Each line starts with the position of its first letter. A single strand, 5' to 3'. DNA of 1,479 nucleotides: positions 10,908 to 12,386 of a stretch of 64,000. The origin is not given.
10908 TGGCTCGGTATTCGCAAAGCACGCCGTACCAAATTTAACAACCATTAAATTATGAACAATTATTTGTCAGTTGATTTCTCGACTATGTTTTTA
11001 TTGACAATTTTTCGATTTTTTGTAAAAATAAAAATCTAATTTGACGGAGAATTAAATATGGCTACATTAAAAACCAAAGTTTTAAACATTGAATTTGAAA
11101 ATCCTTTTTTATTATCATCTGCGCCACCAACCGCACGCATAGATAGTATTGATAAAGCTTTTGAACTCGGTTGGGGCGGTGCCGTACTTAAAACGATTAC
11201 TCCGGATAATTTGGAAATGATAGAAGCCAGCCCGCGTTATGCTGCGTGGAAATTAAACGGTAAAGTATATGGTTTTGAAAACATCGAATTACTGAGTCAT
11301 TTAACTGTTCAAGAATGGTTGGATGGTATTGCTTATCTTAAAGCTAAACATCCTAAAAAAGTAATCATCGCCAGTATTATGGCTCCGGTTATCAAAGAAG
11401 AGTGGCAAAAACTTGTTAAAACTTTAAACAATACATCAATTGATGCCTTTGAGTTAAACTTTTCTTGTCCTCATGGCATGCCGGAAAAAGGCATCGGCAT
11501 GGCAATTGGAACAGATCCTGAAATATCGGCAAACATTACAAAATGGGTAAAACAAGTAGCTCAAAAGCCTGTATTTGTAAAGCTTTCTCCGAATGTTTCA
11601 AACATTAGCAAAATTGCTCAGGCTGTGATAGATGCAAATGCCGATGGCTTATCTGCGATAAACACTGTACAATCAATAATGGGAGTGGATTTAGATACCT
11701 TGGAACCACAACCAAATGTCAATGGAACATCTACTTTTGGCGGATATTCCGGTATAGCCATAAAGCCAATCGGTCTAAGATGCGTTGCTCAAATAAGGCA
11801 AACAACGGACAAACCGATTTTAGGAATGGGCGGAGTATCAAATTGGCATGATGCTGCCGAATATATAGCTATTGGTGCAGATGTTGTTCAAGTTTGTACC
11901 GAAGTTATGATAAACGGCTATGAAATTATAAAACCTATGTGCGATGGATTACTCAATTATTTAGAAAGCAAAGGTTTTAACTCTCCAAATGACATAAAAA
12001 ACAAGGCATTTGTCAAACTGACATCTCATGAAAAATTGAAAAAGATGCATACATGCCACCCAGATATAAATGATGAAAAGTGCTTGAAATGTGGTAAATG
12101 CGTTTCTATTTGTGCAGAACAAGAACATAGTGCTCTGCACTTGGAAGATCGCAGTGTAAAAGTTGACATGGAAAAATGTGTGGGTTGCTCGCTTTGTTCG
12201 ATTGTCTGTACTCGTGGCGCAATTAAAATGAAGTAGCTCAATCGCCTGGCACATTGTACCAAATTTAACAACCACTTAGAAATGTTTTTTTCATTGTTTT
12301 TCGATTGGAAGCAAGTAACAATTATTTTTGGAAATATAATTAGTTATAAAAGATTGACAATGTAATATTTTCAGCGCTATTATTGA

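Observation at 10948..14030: Islet cargo: orphan PreA-type DPD subunit and an EptA/MCR-like PEtN transferase with Ser at the nucleophile position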

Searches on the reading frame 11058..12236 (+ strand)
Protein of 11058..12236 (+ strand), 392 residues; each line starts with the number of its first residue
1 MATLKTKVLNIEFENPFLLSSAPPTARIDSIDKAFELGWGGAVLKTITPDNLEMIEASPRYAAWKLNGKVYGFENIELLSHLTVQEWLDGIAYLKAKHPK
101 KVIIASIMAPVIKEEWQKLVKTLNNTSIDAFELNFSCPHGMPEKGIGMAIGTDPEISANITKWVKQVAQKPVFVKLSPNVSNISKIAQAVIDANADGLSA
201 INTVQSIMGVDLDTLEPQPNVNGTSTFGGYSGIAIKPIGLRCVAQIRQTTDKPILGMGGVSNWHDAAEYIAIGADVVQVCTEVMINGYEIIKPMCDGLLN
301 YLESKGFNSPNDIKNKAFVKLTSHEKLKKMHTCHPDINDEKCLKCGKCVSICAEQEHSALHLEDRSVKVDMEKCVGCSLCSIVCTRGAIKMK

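Call 3: search_protein_families(library=pfam, proteins=[window:11058-12236:+], max_evalue=0.01)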
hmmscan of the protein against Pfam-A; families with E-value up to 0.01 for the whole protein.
window:11058-12236:+ (392 aa): 11 families
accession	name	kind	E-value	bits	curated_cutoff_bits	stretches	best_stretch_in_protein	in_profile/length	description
PF01180.27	DHO_dh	-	2.5e-46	158.6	27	1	4-301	2-290/291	Dihydroorotate dehydrogenase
PF14697.11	Fer4_21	-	5.7e-12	46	35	1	337-391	3-59/59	4Fe-4S dicluster domain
PF12837.12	Fer4_6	-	4.9e-09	36.2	25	2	335-355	2-22/24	4Fe-4S binding domain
PF00037.32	Fer4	-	3.6e-08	33.3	21.1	1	367-390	1-24/24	4Fe-4S binding domain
PF12838.12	Fer4_7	-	2.3e-06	28.4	27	1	341-388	1-52/52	4Fe-4S dicluster domain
PF13237.11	Fer4_10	-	2.8e-06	27.6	25.5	1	336-384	3-52/53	4Fe-4S dicluster domain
PF12797.12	Fer4_2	-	2.8e-05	24.3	24.5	0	367-384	3-20/22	4Fe-4S binding domain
PF13187.11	Fer4_9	-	8.8e-05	22.9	27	1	341-389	1-52/52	4Fe-4S dicluster domain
PF01207.24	Dus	-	0.0061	16.2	20.4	0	118-190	70-147/311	Dihydrouridine synthase (Dus)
PF12800.12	Fer4_4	-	0.0073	17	24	0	340-353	2-15/17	4Fe-4S binding domain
PF02581.23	TMP-TENI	-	0.009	15.8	27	0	236-282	134-179/180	Thiamine monophosphate synthase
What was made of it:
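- Checked: ORF 11058..12236 (+, 392 aa) has DHO_dh plus 4Fe-4S dicluster domains (call 3).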

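Call 4: search_protein_families(library=ncbifam, proteins=[window:11058-12236:+], max_evalue=0.01)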
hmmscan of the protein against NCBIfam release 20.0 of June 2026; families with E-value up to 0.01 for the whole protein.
window:11058-12236:+ (392 aa): 69 families (the best 25 are shown)
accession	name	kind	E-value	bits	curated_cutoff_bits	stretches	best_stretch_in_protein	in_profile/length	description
NF006183.0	PRK08318.1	equivalog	7.6e-136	453.2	335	1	1-391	1-397/422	NAD-dependent dihydropyrimidine dehydrogenase subunit PreA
TIGR01037.2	pyrD_sub1_fam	subfamily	1.4e-63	214.7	270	1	4-313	1-295/300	dihydroorotate dehydrogenase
NF005574.0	PRK07259.1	equivalog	1.5e-61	208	269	1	2-316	3-301/304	dihydroorotate dehydrogenase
NF041011.1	dihydoor_dh_Arch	equivalog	1e-44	152.8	330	1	7-314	2-284/289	dihydroorotate dehydrogenase PyrD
NF002702.0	PRK02506.1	equivalog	2e-29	102.7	301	1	2-316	2-308/313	dihydroorotate oxidase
NF005741.0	PRK07565.1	subfamily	2.1e-28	99.4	303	1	1-320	1-309/335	dihydroorotate dehydrogenase-like protein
NF003652.0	PRK05286.2-5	equivalog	3.8e-21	75.7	267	1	114-309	161-351/353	quinone-dependent dihydroorotate dehydrogenase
NF003651.0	PRK05286.2-4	equivalog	3.1e-19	68.9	448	1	127-309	185-367/377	quinone-dependent dihydroorotate dehydrogenase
NF003650.0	PRK05286.2-3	equivalog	1.5e-17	63.6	477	1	162-309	230-380/393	quinone-dependent dihydroorotate dehydrogenase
TIGR01036.1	pyrD_sub2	equivalog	7.5e-17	61.1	200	1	163-311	204-348/356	dihydroorotate dehydrogenase (quinone)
NF003645.0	PRK05286.1-2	equivalog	2.8e-16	59.3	366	1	164-316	205-353/359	quinone-dependent dihydroorotate dehydrogenase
NF003649.0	PRK05286.2-2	equivalog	2.4e-14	53.1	505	1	114-309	159-341/351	quinone-dependent dihydroorotate dehydrogenase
NF003648.0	PRK05286.2-1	equivalog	5.3e-14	51.9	433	1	160-312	199-350/360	quinone-dependent dihydroorotate dehydrogenase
NF003646.0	PRK05286.1-4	equivalog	5.3e-14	51.8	457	1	168-298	210-336/341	quinone-dependent dihydroorotate dehydrogenase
NF003644.0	PRK05286.1-1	equivalog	2e-13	50.1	418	1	169-294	211-332/336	quinone-dependent dihydroorotate dehydrogenase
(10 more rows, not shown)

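Call 7: search_solved_structures(query=window:11058-12236:+, max_evalue=0.00001, show_alignments=2)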
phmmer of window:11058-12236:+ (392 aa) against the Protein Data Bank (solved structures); distinct sequences matched with E-value up to 0.00001: 67 (the best 60 are shown).
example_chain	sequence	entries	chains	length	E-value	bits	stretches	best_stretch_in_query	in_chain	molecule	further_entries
1gt8_A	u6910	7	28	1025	6.5e-72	246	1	5-305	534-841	DIHYDROPYRIMIDINE DEHYDROGENASE | Dihydropyrimidine dehydrogenase [NADP(+)]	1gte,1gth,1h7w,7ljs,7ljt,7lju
1h7x_A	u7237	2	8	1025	1.3e-70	241.6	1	5-305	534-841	DIHYDROPYRIMIDINE DEHYDROGENASE | Dihydropyrimidine dehydrogenase [NADP(+)]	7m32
7m31_A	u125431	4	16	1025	1.8e-70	241.2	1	5-305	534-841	Dihydropyrimidine dehydrogenase [NADP(+)]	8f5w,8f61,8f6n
1ep1_A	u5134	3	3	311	2e-33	119.2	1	89-283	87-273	DIHYDROOROTATE DEHYDROGENASE B (PYRD SUBUNIT)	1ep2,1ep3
5ksw_A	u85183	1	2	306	3e-31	112.1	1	90-288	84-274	Dihydroorotate dehydrogenase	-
5ue9_A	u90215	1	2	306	3.3e-31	112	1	90-288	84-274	Dihydroorotate dehydrogenase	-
3oix_A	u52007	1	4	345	1.9e-14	56.8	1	42-316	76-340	Putative dihydroorotate dehydrogenase; dihydroorotate oxidase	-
1jqv_A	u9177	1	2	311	1.2e-13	54.1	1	4-316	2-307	Dihydroorotate dehydrogenase A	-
1dor_A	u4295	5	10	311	1.2e-13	54.1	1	4-316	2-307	DIHYDROOROTATE DEHYDROGENASE A | DIHYDROOROTATE DEHYDROGENASE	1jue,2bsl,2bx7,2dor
1jub_A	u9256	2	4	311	1.5e-13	53.9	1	4-316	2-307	dihydroorotate dehydrogenase A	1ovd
1jrc_A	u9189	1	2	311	2.3e-13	53.2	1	4-316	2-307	dihydroorotate dehydrogenase A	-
1jqx_A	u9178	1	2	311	2.5e-13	53.1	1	4-316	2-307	dihydroorotate dehydrogenase A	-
1jrb_A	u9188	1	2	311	3.4e-13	52.7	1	4-316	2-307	dihydroorotate dehydrogenase A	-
2b4g_A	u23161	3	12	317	2.2e-10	43.4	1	3-315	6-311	dihydroorotate dehydrogenase | Dihydroorotate dehydrogenase (fumarate)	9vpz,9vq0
5xfv_A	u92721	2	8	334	2.6e-10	43.2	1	3-315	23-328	Dihydroorotate dehydrogenase (fumarate)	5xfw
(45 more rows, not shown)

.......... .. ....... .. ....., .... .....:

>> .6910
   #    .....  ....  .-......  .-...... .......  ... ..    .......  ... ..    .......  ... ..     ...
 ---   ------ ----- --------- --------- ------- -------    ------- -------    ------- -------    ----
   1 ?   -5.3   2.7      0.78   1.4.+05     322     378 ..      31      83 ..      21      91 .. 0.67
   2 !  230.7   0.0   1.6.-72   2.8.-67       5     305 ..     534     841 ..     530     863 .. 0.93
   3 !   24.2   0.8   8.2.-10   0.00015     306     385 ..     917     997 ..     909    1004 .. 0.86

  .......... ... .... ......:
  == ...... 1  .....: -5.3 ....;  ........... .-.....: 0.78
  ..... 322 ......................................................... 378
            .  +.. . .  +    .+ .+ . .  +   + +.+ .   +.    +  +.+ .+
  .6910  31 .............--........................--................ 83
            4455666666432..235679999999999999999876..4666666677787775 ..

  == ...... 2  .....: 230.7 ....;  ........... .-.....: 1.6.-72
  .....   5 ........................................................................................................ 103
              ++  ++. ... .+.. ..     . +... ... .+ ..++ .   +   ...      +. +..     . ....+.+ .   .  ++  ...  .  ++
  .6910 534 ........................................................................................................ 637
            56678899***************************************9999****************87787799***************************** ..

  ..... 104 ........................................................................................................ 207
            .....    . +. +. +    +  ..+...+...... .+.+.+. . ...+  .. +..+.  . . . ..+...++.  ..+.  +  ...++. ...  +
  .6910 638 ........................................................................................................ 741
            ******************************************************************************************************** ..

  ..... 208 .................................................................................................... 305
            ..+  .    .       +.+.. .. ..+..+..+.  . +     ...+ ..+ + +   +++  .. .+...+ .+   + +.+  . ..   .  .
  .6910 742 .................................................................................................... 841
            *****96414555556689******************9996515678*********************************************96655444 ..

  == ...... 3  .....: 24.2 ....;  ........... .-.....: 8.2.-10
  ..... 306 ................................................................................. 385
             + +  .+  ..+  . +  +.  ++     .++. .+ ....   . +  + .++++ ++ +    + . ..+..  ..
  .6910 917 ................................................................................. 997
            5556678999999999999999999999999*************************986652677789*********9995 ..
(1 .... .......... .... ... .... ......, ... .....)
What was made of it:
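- On PreA (NAD-dependent DPD subunit, NF006183): Aligned to pig DPD domains IV and V (call 7).
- Checked: It aligns to pig DPD residues 534-841 and 917-997 (call 7).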

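Call 15: find_homologous_proteins(query=window:11058-12236:+, max_evalue=1e-20)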
Query window:11058-12236:+ (392 aa): 5966 proteins with E <= 1e-20 among 8000 candidates; the best 120 are listed.
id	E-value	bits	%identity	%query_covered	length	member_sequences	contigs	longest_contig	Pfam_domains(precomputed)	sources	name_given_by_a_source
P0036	1.0e-264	895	100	100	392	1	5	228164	PF14697.12,PF12837.13,PF00037.33,PF01180.28,PF12838.13,PF13237.12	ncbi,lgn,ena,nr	ncbi:MAG: NAD-dependent dihydropyrimidine dehydrogenase subunit PreA [Alphaproteobacteria bacterium]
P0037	2.6e-226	769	85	100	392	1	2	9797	PF14697.12,PF12797.13,PF12837.13,PF00037.33,PF01180.28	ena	-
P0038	1.1e-222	757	82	100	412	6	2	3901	PF14697.12,PF12797.13,PF12837.13,PF00037.33,PF01180.28,PF12838.13,PF13237.12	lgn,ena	-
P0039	6.0e-218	742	82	100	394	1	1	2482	PF14697.12,PF12797.13,PF12837.13,PF00037.33,PF01180.28,PF12838.13,PF13237.12,PF13187.12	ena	-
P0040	8.1e-216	735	81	100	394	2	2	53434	PF14697.12,PF12797.13,PF12837.13,PF00037.33,PF01180.28,PF12838.13,PF13237.12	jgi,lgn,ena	-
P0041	6.2e-214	728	80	100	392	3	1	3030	PF14697.12,PF12797.13,PF12837.13,PF01180.28,PF12838.13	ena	-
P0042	1.7e-213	727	79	100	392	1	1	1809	PF14697.12,PF12797.13,PF12837.13,PF00037.33,PF01180.28,PF12838.13,PF13237.12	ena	-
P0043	2.9e-213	726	80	100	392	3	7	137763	PF14697.12,PF12797.13,PF12837.13,PF00037.33,PF01180.28,PF12838.13,PF13237.12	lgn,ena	-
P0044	7.9e-212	721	79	100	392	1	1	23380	PF14697.12,PF12797.13,PF12837.13,PF01180.28,PF13237.12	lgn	-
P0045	8.3e-212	721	80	100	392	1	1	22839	PF14697.12,PF12797.13,PF12837.13,PF01180.28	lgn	-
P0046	1.2e-211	721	79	100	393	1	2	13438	PF14697.12,PF12797.13,PF12837.13,PF00037.33,PF01180.28,PF12838.13,PF13237.12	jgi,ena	-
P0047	2.1e-206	704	77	100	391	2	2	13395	PF14697.12,PF12797.13,PF12837.13,PF00037.33,PF01180.28,PF12838.13,PF13187.12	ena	-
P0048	4.1e-204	696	77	100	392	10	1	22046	PF14697.12,PF12797.13,PF12837.13,PF00037.33,PF01180.28,PF12838.13,PF13237.12,PF13187.12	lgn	-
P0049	2.6e-199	680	76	100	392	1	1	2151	PF14697.12,PF12797.13,PF12837.13,PF01180.28,PF01207.24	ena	-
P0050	2.8e-199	680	76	100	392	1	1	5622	PF14697.12,PF12797.13,PF12837.13,PF00037.33,PF01180.28,PF12838.13,PF13237.12,PF13187.12,PF01207.24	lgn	-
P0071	8.7e-196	669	75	100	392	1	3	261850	PF14697.12,PF12797.13,PF01180.28,PF01207.24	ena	-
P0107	7.6e-194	662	73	100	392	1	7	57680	PF14697.12,PF12797.13,PF12837.13,PF00037.33,PF01180.28,PF12838.13,PF13237.12,PF13187.12,PF01207.24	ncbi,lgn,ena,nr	ncbi:MAG: NAD-dependent dihydropyrimidine dehydrogenase subunit PreA [Alphaproteobacteria bacterium]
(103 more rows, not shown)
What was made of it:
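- Lineage-wide 392-aa homologues (call 15).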

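Call 16: find_encoding_contigs(protein=P0043, flank=8000, max_places=2)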
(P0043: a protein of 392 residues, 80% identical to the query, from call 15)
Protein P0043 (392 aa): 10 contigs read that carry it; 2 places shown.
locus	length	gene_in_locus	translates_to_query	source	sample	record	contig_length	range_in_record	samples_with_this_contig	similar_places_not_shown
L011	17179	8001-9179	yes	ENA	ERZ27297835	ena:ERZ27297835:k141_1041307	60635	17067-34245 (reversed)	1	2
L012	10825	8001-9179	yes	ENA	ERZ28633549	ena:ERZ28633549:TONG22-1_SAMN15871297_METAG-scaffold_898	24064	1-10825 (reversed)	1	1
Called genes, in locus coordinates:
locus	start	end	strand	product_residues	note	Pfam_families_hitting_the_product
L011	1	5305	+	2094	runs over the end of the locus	-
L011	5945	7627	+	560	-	PF00575:S1, PF13509:S1_2 (faint), PF21710:Spt6_S1 (faint), PF23459:S1_RRP5 (faint), PF18614:RNase_II_C_S1 (faint), PF17092:PCB_OB (faint), PF00575:S1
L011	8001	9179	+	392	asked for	PF01180:DHO_dh, PF12838:Fer4_7 (faint), PF12797:Fer4_2 (faint), PF13237:Fer4_10 (weak), PF14697:Fer4_21, PF00037:Fer4 (weak), PF12837:Fer4_6 (weak)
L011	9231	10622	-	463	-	-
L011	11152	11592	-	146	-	-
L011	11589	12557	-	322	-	PF09925:DUF2157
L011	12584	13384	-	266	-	PF02673:BacA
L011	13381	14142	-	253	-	PF01551:Peptidase_M23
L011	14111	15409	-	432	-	PF13742:tRNA_anti_2, PF01336:tRNA_anti-codon, PF02601:Exonuc_VII_L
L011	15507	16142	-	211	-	PF00717:Peptidase_S24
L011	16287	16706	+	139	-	-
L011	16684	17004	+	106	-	-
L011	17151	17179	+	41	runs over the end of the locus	-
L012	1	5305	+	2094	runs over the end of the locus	-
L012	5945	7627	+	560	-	PF00575:S1, PF13509:S1_2 (faint), PF21710:Spt6_S1 (faint), PF23459:S1_RRP5 (faint), PF18614:RNase_II_C_S1 (faint), PF17092:PCB_OB (faint), PF00575:S1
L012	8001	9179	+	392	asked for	PF01180:DHO_dh, PF12838:Fer4_7 (faint), PF12797:Fer4_2 (faint), PF13237:Fer4_10 (weak), PF14697:Fer4_21, PF00037:Fer4 (weak), PF12837:Fer4_6 (weak)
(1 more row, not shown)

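Call 17: find_encoding_contigs(protein=P0071, flank=8000, max_places=1)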
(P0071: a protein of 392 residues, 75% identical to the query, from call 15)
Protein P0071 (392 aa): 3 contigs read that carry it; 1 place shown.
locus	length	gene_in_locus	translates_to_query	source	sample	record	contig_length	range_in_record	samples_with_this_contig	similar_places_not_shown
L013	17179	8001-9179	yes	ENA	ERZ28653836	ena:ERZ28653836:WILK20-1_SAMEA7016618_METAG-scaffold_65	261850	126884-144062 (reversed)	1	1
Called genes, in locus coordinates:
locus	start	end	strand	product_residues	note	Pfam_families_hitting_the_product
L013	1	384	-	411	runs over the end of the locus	PF03349:Toluene_X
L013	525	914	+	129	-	PF01638:HxlR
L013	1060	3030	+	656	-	-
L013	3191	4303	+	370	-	-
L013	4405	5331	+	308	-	-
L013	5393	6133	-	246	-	-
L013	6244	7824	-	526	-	PF08019:EptA_B_N, PF00884:Sulfatase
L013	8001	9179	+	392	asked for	PF01180:DHO_dh, PF01207:Dus (faint), PF12797:Fer4_2 (faint), PF14697:Fer4_21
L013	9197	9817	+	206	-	PF01148:CTP_transf_1 (weak)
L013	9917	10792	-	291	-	PF02272:DHHA1 (weak)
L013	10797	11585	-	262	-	PF00753:Lactamase_B, PF23023:Anti-Pycsar_Apyc1, PF12706:Lactamase_B_2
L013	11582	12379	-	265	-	PF01026:TatD_DNase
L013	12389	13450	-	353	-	PF13177:DNA_pol3_delta2, PF00004:AAA (faint)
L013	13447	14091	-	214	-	PF13521:AAA_28 (weak), PF02223:Thymidylate_kin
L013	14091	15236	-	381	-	PF00768:Peptidase_S11, PF13354:Beta-lactamase2, PF07943:PBP5_C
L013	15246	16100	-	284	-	PF03330:DPBB_1, PF05036:SPOR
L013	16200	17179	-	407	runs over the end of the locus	PF13406:SLT_2, PF01471:PG_binding_1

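Call 18: find_encoding_contigs(protein=P0107, flank=8000, max_places=1)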
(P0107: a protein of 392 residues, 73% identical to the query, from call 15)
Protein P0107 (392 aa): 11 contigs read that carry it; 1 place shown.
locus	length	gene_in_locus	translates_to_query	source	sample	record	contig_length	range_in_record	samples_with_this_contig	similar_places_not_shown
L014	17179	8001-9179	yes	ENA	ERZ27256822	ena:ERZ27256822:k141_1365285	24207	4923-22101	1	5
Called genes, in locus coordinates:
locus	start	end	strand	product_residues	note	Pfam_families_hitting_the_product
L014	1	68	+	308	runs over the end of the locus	PF00226:DnaJ, PF01556:DnaJ_C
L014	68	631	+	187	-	PF07081:DUF1349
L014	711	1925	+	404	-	-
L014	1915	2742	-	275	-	PF01966:HD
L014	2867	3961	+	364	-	PF01966:HD (faint)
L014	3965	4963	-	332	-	-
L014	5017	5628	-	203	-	PF00657:Lipase_GDSL, PF13472:Lipase_GDSL_2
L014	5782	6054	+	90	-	PF13467:RHH_4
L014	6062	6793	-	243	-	PF02390:Methyltransf_4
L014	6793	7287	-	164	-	PF01381:HTH_3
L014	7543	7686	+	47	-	-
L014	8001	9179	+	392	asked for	PF01180:DHO_dh, PF01207:Dus (faint), PF00037:Fer4 (faint), PF12837:Fer4_6 (faint), PF12838:Fer4_7 (faint), PF13187:Fer4_9 (faint), PF13237:Fer4_10 (weak), PF14697:Fer4_21, +1 more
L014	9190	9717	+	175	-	PF00383:dCMP_cyt_deam_1, PF14437:MafB19-deam, PF14439:Bd3614-deam (weak)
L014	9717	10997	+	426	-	PF03702:AnmK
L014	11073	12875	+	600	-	PF00009:GTP_EFTU, PF03144:GTP_EFTU_D2, PF00679:EFG_C, PF06421:LepA_C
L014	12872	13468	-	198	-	-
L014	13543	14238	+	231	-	-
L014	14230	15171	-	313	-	-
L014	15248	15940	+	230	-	-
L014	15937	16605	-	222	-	PF00702:Hydrolase, PF13419:HAD_2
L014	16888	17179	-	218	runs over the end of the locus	PF02224:Cytidylate_kin, PF13189:Cytidylate_kin2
